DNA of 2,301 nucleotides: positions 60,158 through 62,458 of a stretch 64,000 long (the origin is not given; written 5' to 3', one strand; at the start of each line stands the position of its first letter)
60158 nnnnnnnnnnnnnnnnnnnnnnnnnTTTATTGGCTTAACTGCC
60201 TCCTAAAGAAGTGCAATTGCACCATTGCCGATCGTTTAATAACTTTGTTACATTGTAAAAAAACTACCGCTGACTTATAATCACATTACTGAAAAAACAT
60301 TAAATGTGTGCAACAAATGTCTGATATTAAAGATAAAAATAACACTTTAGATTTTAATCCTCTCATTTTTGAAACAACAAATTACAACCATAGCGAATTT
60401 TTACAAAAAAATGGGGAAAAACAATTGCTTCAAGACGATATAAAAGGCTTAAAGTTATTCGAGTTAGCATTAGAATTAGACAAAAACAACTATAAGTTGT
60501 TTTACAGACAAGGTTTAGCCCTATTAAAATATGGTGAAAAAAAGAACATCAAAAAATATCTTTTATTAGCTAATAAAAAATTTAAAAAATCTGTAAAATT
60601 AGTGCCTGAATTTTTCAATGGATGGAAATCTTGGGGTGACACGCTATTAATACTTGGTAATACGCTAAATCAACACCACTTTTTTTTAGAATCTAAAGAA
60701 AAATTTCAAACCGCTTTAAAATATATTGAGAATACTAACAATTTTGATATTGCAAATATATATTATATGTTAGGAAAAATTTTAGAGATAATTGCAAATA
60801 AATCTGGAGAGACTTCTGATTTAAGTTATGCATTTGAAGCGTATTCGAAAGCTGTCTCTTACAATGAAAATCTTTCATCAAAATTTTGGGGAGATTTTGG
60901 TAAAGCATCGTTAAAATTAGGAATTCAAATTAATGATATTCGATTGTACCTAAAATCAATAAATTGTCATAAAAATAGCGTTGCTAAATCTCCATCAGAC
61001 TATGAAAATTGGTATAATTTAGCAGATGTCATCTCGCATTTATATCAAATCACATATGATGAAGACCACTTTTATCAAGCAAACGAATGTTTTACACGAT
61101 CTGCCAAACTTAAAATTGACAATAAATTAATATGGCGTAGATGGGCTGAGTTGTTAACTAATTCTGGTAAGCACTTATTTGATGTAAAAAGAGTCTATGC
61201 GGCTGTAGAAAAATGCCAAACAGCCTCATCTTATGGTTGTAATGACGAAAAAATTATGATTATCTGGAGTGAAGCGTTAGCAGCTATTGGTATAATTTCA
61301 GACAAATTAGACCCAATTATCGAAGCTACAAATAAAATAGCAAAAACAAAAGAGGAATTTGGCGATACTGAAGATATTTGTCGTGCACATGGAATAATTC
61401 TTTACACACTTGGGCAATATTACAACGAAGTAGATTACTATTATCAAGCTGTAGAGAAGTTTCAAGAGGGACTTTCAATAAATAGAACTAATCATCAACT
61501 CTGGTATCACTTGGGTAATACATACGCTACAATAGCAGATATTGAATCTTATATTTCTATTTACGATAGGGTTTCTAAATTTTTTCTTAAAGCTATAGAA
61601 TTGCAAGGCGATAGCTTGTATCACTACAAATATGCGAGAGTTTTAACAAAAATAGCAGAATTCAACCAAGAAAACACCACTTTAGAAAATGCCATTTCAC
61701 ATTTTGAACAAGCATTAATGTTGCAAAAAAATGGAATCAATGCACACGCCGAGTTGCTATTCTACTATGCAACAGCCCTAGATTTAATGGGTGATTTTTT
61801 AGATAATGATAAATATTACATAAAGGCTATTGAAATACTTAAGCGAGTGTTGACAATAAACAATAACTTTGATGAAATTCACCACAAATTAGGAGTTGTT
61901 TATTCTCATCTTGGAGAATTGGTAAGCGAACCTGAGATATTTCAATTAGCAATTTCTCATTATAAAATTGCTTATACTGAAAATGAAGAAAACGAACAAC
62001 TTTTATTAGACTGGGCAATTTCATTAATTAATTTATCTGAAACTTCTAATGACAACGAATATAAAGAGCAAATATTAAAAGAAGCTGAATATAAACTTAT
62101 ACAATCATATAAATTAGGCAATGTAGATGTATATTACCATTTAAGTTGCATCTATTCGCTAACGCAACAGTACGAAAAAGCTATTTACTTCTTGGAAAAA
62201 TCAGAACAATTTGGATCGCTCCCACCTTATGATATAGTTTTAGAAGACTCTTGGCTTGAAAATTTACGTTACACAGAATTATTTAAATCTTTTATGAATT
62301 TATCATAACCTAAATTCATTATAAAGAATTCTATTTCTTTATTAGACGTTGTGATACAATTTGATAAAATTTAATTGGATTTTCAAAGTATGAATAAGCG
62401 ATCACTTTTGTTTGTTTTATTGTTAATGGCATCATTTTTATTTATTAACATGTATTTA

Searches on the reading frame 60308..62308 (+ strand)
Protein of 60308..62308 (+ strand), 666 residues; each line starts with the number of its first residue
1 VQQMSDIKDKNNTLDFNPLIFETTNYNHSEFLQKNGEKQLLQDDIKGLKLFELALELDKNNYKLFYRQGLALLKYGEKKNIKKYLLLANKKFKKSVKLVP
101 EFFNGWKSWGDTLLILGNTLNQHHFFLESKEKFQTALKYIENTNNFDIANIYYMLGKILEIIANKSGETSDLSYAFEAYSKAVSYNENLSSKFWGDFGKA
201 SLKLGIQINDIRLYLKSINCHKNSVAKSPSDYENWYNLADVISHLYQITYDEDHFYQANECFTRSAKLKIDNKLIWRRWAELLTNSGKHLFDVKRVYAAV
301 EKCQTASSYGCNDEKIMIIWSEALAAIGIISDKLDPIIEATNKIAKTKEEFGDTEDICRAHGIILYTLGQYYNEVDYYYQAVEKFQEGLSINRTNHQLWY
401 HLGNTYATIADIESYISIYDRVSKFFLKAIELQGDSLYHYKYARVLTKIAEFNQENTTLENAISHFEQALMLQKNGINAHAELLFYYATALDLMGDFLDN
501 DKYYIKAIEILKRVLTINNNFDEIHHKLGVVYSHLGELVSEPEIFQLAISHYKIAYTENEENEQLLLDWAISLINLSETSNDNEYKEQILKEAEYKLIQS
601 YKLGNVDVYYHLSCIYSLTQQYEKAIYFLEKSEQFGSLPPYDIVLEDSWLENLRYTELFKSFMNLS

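Call 40: find_encoding_contigs(protein=window:60317-62308:+, flank=10000, max_places=10)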
Protein window:60317-62308:+ (663 aa): no gene with exactly this product is on record in the collection.

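Call 47: search_protein_families(library=pfam, proteins=[window:60308-62308:+], max_evalue=0.01)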
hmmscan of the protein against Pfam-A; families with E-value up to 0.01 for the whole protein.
window:60308-62308:+ (666 aa): 12 families
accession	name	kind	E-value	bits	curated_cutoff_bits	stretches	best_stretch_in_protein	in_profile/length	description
PF13431.12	TPR_17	-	6.2e-16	57.7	24.4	0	50-77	1-28/34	Tetratricopeptide repeat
PF13424.12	TPR_12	-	3.7e-10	40.3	30.1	0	488-553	3-69/77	Tetratricopeptide repeat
PF04781.17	DUF627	-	9.5e-10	38.8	27.6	0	503-597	10-104/108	Protein of unknown function (DUF627)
PF13414.12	TPR_11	-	4.5e-09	36.3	26.8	1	506-536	12-42/42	TPR repeat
PF13181.12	TPR_8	-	2.3e-08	34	25.7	0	607-632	2-27/34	Tetratricopeptide repeat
PF14559.12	TPR_19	-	2e-07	31.7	25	0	506-538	9-41/68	Tetratricopeptide repeat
PF13428.12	TPR_14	-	6.1e-07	30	23.5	0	365-404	4-43/44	Tetratricopeptide repeat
PF07719.23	TPR_2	-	3.3e-06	27.3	27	0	607-632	2-27/34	Tetratricopeptide repeat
PF23914.1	TPR_CcmH_CycH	-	0.00011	22.5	42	0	535-630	56-145/158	Cytochrome c-type biogenesis protein H TPR domain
PF06552.18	TOM20_plant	-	0.0015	18.8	20.6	1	348-448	19-125/187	Plant specific mitochondrial import receptor subunit TOM20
PF13374.12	TPR_10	-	0.0091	16.4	27.5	0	489-515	10-36/42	Tetratricopeptide repeat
PF00515.34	TPR_1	-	0.0095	16.2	27.8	0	607-631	2-26/34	Tetratricopeptide repeat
